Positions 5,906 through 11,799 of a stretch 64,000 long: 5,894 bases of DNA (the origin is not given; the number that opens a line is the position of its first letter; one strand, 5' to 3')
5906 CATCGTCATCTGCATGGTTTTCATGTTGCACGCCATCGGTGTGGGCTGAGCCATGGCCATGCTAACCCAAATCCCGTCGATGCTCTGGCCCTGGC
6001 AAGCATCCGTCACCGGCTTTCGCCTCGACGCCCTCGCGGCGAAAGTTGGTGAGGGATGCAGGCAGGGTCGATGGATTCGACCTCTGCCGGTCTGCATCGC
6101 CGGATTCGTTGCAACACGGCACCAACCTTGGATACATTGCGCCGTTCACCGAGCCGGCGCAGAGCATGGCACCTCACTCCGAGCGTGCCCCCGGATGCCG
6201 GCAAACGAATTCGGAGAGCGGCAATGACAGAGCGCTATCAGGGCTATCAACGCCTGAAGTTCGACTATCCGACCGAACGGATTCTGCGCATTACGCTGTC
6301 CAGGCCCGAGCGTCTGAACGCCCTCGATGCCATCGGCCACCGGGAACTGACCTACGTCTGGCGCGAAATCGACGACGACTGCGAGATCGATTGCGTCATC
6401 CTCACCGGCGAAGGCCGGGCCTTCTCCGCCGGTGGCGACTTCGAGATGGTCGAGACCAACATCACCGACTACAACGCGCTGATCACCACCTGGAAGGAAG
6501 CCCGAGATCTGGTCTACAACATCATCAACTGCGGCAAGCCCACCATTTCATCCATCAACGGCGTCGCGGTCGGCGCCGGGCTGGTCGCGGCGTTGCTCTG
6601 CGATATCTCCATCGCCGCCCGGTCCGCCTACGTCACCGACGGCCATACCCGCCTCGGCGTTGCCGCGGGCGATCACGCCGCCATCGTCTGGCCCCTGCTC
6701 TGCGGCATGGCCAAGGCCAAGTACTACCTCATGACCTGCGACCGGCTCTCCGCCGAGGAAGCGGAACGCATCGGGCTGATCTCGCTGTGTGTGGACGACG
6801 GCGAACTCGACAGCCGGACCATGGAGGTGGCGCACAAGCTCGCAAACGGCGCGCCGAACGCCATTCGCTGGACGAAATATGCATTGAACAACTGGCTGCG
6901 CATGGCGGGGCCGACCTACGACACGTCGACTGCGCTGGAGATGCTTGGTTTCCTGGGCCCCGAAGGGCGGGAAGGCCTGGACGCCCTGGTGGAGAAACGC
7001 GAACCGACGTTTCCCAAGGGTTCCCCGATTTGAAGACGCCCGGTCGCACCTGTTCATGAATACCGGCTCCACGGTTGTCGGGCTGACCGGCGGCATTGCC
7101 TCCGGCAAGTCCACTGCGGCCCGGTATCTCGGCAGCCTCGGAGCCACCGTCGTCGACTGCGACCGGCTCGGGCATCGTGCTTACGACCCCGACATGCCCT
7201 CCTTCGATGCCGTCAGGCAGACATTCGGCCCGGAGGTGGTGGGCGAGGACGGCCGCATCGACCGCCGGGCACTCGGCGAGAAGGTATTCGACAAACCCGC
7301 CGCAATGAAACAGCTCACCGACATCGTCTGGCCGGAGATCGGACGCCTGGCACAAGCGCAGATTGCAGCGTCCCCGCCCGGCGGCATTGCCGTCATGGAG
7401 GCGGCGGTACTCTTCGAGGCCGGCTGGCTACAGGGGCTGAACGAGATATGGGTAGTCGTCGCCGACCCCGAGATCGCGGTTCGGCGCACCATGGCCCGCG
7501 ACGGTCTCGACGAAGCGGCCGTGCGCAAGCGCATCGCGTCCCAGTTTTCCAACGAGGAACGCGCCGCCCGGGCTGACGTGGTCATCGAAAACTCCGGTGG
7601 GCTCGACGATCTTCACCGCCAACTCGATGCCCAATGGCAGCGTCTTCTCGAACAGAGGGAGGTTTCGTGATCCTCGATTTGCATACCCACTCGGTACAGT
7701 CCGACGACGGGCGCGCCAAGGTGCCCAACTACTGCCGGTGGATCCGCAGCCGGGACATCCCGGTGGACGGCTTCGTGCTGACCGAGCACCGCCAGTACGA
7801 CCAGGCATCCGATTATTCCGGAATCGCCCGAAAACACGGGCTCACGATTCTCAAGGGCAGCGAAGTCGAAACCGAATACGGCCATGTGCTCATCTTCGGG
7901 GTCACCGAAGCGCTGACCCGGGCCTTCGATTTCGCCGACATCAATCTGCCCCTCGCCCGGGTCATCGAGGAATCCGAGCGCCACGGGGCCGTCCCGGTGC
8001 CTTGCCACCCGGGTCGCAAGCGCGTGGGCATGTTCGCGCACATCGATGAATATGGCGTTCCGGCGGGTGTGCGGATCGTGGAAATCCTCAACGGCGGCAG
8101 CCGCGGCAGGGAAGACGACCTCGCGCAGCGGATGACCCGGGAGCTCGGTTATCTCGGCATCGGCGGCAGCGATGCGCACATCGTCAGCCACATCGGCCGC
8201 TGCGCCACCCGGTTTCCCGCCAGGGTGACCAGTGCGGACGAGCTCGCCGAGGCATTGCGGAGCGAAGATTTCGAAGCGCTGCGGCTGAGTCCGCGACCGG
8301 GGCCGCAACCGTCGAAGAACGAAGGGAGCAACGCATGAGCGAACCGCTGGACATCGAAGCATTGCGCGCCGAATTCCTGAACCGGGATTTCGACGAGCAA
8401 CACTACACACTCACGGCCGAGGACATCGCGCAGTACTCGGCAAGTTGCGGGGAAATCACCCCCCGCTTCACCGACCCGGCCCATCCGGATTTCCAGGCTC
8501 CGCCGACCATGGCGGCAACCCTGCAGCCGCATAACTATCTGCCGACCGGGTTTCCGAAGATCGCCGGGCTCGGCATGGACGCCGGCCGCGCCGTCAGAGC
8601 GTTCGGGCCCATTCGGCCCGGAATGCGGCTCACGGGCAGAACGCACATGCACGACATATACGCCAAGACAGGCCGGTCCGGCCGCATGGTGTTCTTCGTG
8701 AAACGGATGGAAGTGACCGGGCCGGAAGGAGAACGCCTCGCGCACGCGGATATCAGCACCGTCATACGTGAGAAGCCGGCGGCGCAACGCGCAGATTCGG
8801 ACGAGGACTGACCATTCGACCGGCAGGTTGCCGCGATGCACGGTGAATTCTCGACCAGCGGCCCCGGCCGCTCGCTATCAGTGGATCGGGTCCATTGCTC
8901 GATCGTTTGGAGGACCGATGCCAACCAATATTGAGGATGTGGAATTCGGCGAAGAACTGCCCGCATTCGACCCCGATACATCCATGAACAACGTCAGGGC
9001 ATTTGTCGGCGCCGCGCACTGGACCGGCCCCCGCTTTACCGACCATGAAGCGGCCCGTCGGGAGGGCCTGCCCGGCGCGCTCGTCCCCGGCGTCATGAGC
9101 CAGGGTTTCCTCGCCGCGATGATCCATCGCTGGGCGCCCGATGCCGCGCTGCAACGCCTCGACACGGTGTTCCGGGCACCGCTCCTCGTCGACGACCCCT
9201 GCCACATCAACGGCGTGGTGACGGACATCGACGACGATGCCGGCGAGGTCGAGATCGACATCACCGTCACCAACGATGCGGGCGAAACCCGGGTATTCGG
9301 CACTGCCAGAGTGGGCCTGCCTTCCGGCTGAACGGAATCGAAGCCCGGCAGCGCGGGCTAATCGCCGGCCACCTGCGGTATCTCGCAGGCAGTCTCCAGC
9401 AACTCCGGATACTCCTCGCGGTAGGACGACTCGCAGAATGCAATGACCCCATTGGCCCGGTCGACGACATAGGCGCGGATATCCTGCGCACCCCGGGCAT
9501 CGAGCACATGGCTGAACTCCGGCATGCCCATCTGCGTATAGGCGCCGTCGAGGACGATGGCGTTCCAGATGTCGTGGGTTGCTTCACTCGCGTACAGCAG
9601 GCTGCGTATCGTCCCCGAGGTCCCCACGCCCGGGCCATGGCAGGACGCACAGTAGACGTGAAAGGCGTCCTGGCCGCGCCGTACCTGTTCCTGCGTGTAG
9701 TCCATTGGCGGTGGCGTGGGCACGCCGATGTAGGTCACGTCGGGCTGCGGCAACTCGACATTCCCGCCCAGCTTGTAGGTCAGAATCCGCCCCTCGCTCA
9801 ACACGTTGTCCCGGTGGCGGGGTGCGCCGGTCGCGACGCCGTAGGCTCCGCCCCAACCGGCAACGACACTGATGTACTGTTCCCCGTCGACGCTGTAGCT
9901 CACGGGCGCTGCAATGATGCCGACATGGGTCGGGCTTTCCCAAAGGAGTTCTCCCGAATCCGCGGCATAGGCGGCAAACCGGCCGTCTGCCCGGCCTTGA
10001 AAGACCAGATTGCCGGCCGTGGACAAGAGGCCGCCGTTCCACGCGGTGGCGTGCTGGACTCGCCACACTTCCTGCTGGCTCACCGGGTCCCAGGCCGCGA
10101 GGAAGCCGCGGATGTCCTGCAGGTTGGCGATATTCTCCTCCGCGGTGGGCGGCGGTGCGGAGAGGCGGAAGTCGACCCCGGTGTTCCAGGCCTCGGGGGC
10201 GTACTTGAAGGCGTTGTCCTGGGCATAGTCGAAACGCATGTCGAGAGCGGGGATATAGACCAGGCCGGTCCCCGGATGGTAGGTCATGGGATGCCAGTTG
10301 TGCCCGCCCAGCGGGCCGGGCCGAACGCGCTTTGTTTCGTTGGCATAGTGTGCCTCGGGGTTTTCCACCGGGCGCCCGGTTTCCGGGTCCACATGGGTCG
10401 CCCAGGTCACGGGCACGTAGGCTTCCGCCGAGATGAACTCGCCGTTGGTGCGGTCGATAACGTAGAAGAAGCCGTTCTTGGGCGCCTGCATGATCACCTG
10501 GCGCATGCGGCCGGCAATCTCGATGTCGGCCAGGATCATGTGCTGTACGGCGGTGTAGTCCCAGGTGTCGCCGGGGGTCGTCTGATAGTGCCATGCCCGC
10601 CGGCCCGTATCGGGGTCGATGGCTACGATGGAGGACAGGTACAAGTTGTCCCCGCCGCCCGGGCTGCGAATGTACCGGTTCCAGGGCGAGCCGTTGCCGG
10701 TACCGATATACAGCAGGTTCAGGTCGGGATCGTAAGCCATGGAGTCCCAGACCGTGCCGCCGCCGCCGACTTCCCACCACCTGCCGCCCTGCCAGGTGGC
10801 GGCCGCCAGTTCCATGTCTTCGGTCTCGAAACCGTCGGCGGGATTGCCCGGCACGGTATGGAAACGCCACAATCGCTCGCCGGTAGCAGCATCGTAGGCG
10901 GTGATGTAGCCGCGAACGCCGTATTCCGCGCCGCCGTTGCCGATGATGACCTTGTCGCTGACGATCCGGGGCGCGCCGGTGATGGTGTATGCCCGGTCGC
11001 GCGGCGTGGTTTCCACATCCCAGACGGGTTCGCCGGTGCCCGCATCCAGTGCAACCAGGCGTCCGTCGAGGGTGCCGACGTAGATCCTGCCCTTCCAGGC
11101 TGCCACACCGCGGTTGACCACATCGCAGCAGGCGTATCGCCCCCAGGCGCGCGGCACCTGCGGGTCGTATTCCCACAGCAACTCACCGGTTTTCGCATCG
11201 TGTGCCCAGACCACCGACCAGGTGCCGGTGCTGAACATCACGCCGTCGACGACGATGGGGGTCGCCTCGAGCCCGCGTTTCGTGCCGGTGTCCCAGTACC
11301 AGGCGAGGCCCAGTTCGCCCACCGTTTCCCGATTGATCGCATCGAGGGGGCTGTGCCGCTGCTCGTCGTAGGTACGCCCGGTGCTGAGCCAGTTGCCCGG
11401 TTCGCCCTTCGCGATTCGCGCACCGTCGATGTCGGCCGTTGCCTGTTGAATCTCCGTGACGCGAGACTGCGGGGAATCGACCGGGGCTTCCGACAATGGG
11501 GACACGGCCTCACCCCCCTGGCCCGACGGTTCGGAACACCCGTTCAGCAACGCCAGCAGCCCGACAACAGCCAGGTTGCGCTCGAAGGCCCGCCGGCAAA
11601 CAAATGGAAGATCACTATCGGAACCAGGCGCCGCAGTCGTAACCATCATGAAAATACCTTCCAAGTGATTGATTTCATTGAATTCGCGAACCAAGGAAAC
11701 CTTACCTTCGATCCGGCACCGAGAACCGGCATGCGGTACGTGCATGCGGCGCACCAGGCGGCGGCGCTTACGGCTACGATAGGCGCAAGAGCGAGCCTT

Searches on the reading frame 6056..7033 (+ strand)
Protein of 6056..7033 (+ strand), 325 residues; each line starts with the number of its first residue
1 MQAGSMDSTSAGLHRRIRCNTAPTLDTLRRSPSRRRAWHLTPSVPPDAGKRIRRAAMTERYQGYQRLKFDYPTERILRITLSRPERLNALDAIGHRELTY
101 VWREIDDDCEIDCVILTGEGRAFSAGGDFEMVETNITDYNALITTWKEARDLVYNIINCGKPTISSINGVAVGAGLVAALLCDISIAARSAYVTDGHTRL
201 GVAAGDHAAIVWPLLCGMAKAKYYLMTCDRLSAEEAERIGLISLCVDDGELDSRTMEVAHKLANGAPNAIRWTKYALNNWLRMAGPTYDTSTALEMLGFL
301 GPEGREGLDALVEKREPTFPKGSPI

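Call 77: search_protein_families(library=pfam, max_evalue=0.001, proteins=[window:6056-7033:+])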
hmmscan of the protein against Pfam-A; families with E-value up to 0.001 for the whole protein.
window:6056-7033:+ (325 aa): 2 families
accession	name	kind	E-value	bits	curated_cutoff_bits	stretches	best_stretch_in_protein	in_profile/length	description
PF00378.25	ECH_1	-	4.2e-48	164.3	27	1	75-319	5-248/251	Enoyl-CoA hydratase/isomerase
PF16113.10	ECH_2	-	1.1e-22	81.5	27.2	1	78-260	3-186/335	Enoyl-CoA hydratase/isomerase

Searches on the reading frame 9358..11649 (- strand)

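Call 25: search_protein_families(library=pfam, max_evalue=0.01, proteins=[window:9358-11649:-])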
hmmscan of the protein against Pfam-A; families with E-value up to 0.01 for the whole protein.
window:9358-11649:- (763 aa): 4 families
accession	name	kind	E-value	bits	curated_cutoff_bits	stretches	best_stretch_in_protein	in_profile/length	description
PF01011.28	PQQ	-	1.2e-77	262.5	26.7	2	87-407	1-336/595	Glucose/ethanol/alcohol dehydrogenase, beta-propeller domain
PF13360.13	PQQ_2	-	1.5e-23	84.1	27.6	3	119-353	17-231/233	Outer membrane protein assembly factor BamB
PF13570.13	Beta-prop_ACSF4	-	1.5e-10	41.5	133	1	118-265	84-212/329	Beta-alanine-activating enzyme, beta-propeller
PF13442.11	Cytochrome_CBB3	-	2.6e-08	34.5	27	1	655-728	2-68/68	Cytochrome C oxidase, cbb3-type, subunit III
